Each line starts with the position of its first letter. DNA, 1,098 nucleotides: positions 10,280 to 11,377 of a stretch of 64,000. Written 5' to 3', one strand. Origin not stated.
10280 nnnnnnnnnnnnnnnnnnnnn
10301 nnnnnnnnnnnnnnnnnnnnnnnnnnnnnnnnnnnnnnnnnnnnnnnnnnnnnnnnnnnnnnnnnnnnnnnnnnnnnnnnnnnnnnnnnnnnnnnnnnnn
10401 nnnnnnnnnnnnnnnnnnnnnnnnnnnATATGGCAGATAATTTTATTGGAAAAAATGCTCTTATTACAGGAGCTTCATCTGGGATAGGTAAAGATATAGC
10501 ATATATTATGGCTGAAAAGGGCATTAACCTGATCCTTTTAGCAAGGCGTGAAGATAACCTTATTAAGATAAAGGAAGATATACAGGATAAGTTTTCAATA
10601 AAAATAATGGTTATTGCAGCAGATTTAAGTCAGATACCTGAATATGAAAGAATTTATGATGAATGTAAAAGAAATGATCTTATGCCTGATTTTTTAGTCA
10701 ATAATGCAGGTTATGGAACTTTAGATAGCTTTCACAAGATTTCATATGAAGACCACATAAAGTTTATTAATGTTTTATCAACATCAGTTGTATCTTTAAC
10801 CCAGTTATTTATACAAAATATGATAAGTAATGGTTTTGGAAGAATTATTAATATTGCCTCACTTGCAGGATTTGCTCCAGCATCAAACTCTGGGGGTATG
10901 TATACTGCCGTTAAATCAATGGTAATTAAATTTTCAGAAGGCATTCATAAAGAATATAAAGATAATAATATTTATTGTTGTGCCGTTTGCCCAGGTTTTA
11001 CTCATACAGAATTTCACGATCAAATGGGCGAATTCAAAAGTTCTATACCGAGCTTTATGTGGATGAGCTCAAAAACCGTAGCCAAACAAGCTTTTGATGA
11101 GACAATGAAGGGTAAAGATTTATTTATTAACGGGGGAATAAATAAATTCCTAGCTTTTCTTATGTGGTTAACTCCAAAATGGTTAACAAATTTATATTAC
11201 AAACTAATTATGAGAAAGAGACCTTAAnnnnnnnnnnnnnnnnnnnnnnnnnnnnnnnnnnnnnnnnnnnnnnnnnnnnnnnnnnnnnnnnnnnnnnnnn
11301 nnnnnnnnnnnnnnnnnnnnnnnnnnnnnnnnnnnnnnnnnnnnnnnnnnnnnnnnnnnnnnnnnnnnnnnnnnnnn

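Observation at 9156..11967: P450-SDR operon convergent with a steroid-5α-reductase/DUF1295-like membrane protein, one of three P450s in 64 kb, with an adrenodoxin-type Fdx/FNR pair at 22120-23468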

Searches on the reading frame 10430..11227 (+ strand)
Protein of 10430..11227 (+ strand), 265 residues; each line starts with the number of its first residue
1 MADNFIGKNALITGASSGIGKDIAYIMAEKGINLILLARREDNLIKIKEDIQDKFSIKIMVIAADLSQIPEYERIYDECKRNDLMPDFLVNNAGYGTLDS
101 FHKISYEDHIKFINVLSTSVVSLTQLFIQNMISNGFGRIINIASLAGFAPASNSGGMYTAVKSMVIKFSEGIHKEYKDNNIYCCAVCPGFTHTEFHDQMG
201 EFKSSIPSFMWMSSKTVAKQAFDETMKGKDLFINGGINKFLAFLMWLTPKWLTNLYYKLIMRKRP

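Call 6: search_protein_families(library=pfam, proteins=[window:10430-11227:+])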
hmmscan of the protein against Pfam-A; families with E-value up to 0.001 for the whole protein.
window:10430-11227:+ (265 aa): 4 families
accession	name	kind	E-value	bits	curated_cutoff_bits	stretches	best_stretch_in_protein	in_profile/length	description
PF00106.31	adh_short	-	2.9e-42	144.8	26.6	1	8-200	1-191/195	short chain dehydrogenase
PF13561.12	adh_short_C2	-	3.9e-25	89.2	27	1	14-205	1-190/236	Enoyl-(Acyl carrier protein) reductase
PF08659.16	KR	-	8e-07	29.6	22.6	1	11-129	4-125/180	KR domain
PF02719.21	Polysacc_synt_2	-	0.00059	19.5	20.2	1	11-106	2-98/293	Polysaccharide biosynthesis protein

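Call 12: search_solved_structures(query=window:10430-11227:+, max_evalue=1e-10)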
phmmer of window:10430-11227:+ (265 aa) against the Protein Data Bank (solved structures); distinct sequences matched with E-value up to 1e-10: 184 (the best 60 are shown).
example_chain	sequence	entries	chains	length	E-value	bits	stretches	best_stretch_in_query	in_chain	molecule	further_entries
6zdz_A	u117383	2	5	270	1.2e-23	87.1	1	9-213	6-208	alcohol dehydrogenase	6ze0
4bmv_A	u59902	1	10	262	2e-23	86.3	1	10-213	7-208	SHORT-CHAIN DEHYDROGENASE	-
3lyl_A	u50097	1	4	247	2.3e-23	86.1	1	8-218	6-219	3-oxoacyl-(Acyl-carrier-protein) reductase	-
9d7j_A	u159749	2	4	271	3.3e-23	85.7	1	8-203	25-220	Oxidoreductase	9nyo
2c07_A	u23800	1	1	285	1.3e-21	80.4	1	8-206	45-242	3-OXOACYL-(ACYL-CARRIER PROTEIN) REDUCTASE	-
2p68_A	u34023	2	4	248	1e-20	77.5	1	6-201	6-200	3-oxoacyl-[acyl-carrier-protein] reductase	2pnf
3grp_A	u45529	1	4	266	1.2e-20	77.3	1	6-215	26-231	3-oxoacyl-(Acyl carrierprotein) reductase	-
2q2q_A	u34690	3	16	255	1.3e-20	77.2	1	7-194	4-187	Beta-D-hydroxybutyrate dehydrogenase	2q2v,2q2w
5vps_A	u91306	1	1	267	5.4e-20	75.1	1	5-193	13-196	Short-chain dehydrogenase/reductase SDR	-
3rku_A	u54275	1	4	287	1.1e-19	74.1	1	3-196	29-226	Oxidoreductase YMR226C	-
2hq1_A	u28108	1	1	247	1.1e-19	74.1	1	7-199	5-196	Glucose/ribitol dehydrogenase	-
9c5k_A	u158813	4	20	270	1.9e-19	73.3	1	7-198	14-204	Hydroxybutyrate dehydrogenase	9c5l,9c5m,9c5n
9pvq_A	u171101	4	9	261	2e-19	73.3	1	4-194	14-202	NAD-dependent epimerase/dehydratase:Short-chain dehydrogenase/reductase SDR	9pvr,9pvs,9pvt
5idx_A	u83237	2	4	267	2.2e-19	73.1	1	5-190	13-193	Short-chain dehydrogenase/reductase SDR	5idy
3t4x_A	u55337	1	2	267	3e-19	72.7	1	6-198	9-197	Oxidoreductase, short chain dehydrogenase/reductase family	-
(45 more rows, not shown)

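Call 18: search_protein_families(library=ncbifam, proteins=[window:10430-11227:+], max_evalue=0.00001)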
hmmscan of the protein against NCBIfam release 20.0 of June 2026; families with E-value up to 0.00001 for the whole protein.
window:10430-11227:+ (265 aa): 199 families (the best 25 are shown)
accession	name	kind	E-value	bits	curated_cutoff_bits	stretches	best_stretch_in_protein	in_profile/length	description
NF040690.1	mycolate_SDR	equivalog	2.5e-43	148.4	380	1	8-253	9-253/265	mycolate reductase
NF005672.0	PRK07454.1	equivalog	5.5e-37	127.2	234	1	8-220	7-216/241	SDR family oxidoreductase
NF005806.0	PRK07666.1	equivalog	8.8e-35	120.1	286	1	2-195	2-193/239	3-ketoacyl-ACP reductase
NF005559.1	PRK07231.1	subfamily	8.8e-33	113.8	215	1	6-201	3-196/249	glucose 1-dehydrogenase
NF004514.1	PRK05855.1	equivalog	2e-32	112.5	455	1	3-196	309-501/578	SDR family oxidoreductase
NF004825.0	PRK06181.1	equivalog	1.5e-31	109.6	215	1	4-261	3-264/268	SDR family oxidoreductase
TIGR01830.1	3oxo_ACP_reduc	equivalog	1.8e-31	109.7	297.75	1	10-201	1-191/239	3-oxoacyl-[acyl-carrier-protein] reductase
TIGR01963.1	PHB_DH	subfamily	7.3e-31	107.3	307.05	1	8-196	2-188/255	3-hydroxybutyrate dehydrogenase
NF009093.0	PRK12429.1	subfamily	1.9e-30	106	258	1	7-197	5-193/259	3-hydroxybutyrate dehydrogenase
NF009464.0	PRK12824.1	subfamily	3.7e-30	105.4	269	1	8-201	3-195/245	3-oxoacyl-ACP reductase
NF005594.0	PRK07326.1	equivalog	4.4e-30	105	271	1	5-199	4-194/237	SDR family oxidoreductase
NF047420.2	EF_P_mod_YmfI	equivalog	4.7e-29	101.8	238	1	10-218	2-210/236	elongation factor P 5-aminopentanone reductase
NF006070.0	PRK08213.1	subfamily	6.5e-29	101.2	279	1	5-198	10-206/259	gluconate 5-dehydrogenase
NF005437.0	PRK07024.1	equivalog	1.5e-28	99.9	266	1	9-262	6-252/259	SDR family oxidoreductase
NF004196.0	PRK05650.1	equivalog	2.8e-28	98.8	297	1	8-200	3-193/272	SDR family oxidoreductase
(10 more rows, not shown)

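Call 51: find_homologous_proteins(query=window:10430-11227:+, max_evalue=1e-25)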
Query window:10430-11227:+ (265 aa): 3852 proteins with E <= 1e-25 among 8000 candidates; the best 120 are listed.
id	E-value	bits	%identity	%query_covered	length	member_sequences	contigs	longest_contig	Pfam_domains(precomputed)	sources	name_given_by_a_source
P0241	1.7e-173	593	99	100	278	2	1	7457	PF08659.17,PF13561.13,PF00106.32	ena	-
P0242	7.8e-169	578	96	100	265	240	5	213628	PF08659.17,PF13561.13,PF00106.32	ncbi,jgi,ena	ncbi:MAG: SDR family NAD(P)-dependent oxidoreductase [Alphaproteobacteria bacterium]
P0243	3.6e-156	536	87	100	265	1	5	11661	PF08659.17,PF13561.13,PF00106.32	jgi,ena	-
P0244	9.2e-156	535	87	100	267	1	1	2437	PF08659.17,PF13561.13,PF00106.32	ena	-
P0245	1.2e-155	534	87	100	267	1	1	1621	PF08659.17,PF13561.13,PF00106.32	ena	-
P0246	1.2e-155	534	87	100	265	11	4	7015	PF08659.17,PF13561.13,PF00106.32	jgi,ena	-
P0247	1.8e-155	534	87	100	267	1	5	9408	PF08659.17,PF13561.13,PF00106.32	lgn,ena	-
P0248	5.7e-155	532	86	100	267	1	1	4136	PF08659.17,PF13561.13,PF00106.32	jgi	jgi:short-subunit dehydrogenase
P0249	7.7e-155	532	87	100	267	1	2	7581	PF08659.17,PF13561.13,PF00106.32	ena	-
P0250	7.7e-155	532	86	100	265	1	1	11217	PF08659.17,PF13561.13,PF00106.32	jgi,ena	jgi:hypothetical protein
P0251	7.9e-155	532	86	100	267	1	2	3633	PF08659.17,PF13561.13,PF00106.32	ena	-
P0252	1.4e-154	531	86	100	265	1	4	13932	PF08659.17,PF13561.13,PF00106.32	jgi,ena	jgi:short-subunit dehydrogenase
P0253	1.4e-154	531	86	100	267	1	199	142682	PF08659.17,PF13561.13,PF00106.32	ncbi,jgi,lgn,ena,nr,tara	ncbi:MAG: SDR family NAD(P)-dependent oxidoreductase [Pseudomonadota bacterium]|nr:SDR family NAD(P)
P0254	1.5e-154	531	87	100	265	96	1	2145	PF08659.17,PF13561.13,PF00106.32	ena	-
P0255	1.9e-154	530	86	100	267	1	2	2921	PF08659.17,PF13561.13,PF00106.32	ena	-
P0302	6.1e-148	509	83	99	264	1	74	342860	PF08659.17,PF13561.13,PF00106.32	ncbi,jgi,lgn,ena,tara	tara:strand:- start:5347 stop:6141 length:795 start_codon:yes stop_codon:yes gene_type:complete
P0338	4.4e-101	356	58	100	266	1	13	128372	PF08659.17,PF13561.13,PF00106.32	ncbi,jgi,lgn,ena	jgi:short-subunit dehydrogenase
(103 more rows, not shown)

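Call 52: find_encoding_contigs(protein=P0253, flank=8000, max_places=3)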
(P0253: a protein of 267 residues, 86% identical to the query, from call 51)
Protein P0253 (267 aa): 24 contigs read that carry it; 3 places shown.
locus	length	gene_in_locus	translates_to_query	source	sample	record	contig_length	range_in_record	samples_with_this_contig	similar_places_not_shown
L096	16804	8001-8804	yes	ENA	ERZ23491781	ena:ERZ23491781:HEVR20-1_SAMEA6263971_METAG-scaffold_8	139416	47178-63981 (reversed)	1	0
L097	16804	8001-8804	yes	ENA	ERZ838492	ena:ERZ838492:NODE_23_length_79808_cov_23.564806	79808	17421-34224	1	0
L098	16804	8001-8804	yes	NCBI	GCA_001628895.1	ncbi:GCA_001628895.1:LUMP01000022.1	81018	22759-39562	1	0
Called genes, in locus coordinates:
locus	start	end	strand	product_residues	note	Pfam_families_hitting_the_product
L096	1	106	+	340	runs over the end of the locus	PF03807:F420_oxidored (weak), PF07991:KARI_N, PF01450:KARI_C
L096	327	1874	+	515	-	PF00682:HMGL-like, PF22617:HCS_D2, PF08502:LeuA_dimer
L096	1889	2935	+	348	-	PF00022:Actin (weak), PF06723:MreB_Mbl, PF00012:HSP70, PF11104:PilM_2 (faint), PF14450:FtsA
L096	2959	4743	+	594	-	PF03717:PBP_dimer, PF00905:Transpeptidase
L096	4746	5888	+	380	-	PF01098:FTSW_RODA_SPOVE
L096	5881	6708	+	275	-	PF01553:Acyltransferase, PF19576:Acyltransf_2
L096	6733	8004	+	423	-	PF00067:p450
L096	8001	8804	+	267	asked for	PF00106:adh_short, PF08659:KR, PF13561:adh_short_C2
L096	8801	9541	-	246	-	PF06966:DUF1295 (weak), PF02544:Steroid_dh, PF04191:PEMT (weak)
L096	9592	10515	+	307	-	PF01063:Aminotran_4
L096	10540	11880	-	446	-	PF01554:MatE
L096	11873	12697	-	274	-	PF00528:BPD_transp_1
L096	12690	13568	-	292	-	PF00528:BPD_transp_1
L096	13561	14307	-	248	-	PF00005:ABC_tran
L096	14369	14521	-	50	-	-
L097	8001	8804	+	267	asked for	PF00106:adh_short, PF08659:KR, PF13561:adh_short_C2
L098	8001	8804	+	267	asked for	PF00106:adh_short, PF08659:KR, PF13561:adh_short_C2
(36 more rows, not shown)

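Call 53: find_encoding_contigs(protein=P0302, flank=8000, max_places=2)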
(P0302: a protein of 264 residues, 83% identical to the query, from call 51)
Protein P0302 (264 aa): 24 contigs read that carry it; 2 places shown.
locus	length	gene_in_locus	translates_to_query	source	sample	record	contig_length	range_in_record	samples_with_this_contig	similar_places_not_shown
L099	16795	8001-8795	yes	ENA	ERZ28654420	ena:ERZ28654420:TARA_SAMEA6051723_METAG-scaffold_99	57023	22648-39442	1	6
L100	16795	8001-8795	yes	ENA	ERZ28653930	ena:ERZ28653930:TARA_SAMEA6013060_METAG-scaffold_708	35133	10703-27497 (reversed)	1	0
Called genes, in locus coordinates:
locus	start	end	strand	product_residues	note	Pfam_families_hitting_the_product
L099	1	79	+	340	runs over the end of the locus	PF03807:F420_oxidored (weak), PF07991:KARI_N, PF01450:KARI_C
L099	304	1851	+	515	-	PF00682:HMGL-like, PF22617:HCS_D2, PF08502:LeuA_dimer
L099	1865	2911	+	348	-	PF00022:Actin (weak), PF06723:MreB_Mbl, PF00012:HSP70, PF11104:PilM_2 (faint), PF14450:FtsA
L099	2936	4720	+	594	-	PF03717:PBP_dimer, PF00905:Transpeptidase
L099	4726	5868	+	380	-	PF01098:FTSW_RODA_SPOVE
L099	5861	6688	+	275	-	PF19576:Acyltransf_2, PF01553:Acyltransferase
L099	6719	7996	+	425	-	PF00067:p450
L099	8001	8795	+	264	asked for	PF00106:adh_short, PF08659:KR (weak), PF13561:adh_short_C2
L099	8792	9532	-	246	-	PF06966:DUF1295 (weak), PF02544:Steroid_dh, PF04191:PEMT (weak)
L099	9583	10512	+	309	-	PF01063:Aminotran_4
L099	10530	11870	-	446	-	PF01554:MatE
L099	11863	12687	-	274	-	PF00528:BPD_transp_1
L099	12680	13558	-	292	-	PF00528:BPD_transp_1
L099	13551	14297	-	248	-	PF00005:ABC_tran, PF13304:AAA_21 (faint)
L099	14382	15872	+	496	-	PF01235:Na_Ala_symp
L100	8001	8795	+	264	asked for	PF00106:adh_short, PF08659:KR (weak), PF13561:adh_short_C2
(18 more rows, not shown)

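Call 54: find_encoding_contigs(protein=P0338, flank=8000, max_places=2)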
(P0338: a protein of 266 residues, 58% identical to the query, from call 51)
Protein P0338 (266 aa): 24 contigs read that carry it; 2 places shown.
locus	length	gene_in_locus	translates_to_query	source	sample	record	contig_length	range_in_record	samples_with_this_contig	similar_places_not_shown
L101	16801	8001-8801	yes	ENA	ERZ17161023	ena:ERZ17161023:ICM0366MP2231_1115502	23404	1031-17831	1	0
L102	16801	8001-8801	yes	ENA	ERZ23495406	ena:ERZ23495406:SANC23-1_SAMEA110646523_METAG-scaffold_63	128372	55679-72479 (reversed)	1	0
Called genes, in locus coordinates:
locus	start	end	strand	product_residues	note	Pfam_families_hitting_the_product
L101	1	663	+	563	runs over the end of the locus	?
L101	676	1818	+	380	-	PF01098:FTSW_RODA_SPOVE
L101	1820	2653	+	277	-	PF19576:Acyltransf_2, PF01553:Acyltransferase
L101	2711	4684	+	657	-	PF01011:PQQ, PF13360:PQQ_2 (faint), PF07774:EMC1_C (faint)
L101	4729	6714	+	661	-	PF01011:PQQ, PF13360:PQQ_2 (faint), PF07774:EMC1_C (faint)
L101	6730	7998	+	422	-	PF00067:p450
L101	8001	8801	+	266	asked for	PF00106:adh_short, PF08659:KR, PF13561:adh_short_C2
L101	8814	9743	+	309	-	PF01370:Epimerase (faint), PF05368:NmrA, PF13460:NAD_binding_10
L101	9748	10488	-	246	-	PF06966:DUF1295 (weak), PF02544:Steroid_dh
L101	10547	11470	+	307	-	PF01063:Aminotran_4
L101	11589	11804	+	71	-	-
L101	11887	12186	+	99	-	-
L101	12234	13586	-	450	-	PF01554:MatE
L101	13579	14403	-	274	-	PF00528:BPD_transp_1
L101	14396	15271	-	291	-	PF00528:BPD_transp_1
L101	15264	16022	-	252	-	PF00005:ABC_tran, PF13304:AAA_21 (faint)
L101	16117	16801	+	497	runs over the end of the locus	PF01235:Na_Ala_symp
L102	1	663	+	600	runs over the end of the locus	PF03717:PBP_dimer, PF00905:Transpeptidase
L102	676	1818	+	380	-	PF01098:FTSW_RODA_SPOVE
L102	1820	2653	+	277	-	PF19576:Acyltransf_2, PF01553:Acyltransferase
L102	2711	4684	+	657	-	PF01011:PQQ, PF13360:PQQ_2 (faint), PF07774:EMC1_C (faint)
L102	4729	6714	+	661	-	PF01011:PQQ, PF13360:PQQ_2 (faint), PF07774:EMC1_C (faint)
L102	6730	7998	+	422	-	PF00067:p450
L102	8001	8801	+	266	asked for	PF00106:adh_short, PF08659:KR, PF13561:adh_short_C2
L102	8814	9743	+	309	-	PF01370:Epimerase (faint), PF05368:NmrA, PF13460:NAD_binding_10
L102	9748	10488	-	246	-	PF06966:DUF1295 (weak), PF02544:Steroid_dh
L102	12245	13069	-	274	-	PF00528:BPD_transp_1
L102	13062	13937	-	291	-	PF00528:BPD_transp_1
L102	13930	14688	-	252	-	PF00005:ABC_tran, PF13304:AAA_21 (faint)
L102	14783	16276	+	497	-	PF01235:Na_Ala_symp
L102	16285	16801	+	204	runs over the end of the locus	PF13578:Methyltransf_24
